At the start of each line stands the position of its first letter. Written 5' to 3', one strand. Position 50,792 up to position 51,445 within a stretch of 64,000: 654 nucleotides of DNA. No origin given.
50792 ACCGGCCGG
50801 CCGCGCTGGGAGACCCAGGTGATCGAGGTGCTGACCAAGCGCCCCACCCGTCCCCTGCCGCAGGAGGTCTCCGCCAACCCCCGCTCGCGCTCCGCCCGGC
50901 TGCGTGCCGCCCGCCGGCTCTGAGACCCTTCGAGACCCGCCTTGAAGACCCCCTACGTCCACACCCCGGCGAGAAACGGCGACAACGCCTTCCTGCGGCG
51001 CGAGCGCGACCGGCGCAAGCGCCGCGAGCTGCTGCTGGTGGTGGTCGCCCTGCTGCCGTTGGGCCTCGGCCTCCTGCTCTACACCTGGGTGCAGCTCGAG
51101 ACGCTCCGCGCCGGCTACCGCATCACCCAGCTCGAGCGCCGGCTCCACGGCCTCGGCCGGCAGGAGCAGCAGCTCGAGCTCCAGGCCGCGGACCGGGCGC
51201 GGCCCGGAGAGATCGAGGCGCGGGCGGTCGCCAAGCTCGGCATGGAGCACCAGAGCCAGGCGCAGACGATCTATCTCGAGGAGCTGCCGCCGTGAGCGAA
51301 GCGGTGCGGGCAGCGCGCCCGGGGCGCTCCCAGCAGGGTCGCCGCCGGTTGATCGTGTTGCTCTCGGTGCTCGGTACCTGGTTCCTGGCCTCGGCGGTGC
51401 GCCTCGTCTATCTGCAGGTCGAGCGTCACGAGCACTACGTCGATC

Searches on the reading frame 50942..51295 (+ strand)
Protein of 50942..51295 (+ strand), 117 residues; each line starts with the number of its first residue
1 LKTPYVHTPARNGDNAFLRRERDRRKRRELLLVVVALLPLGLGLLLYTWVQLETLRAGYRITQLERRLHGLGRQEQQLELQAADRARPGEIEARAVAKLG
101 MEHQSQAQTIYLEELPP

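Call 58: search_protein_families(library=pfam, proteins=[window:50942-51295:+], max_evalue=0.0001)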
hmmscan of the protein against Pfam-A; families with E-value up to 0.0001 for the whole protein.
window:50942-51295:+ (117 aa): 0 families

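Call 61: search_protein_families(library=ncbifam, proteins=[window:50942-51295:+], max_evalue=0.01)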
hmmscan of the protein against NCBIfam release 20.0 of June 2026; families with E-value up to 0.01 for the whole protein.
window:50942-51295:+ (117 aa): 2 families
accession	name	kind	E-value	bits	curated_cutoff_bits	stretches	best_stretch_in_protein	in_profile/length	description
NF053549.1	FtsL_Actino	equivalog_domain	1.4e-10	40.9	55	1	32-112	3-82/83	cell division protein FtsL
TIGR02209.1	ftsL_broad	equivalog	0.00062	19.6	42.45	1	44-111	16-83/85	cell division protein FtsL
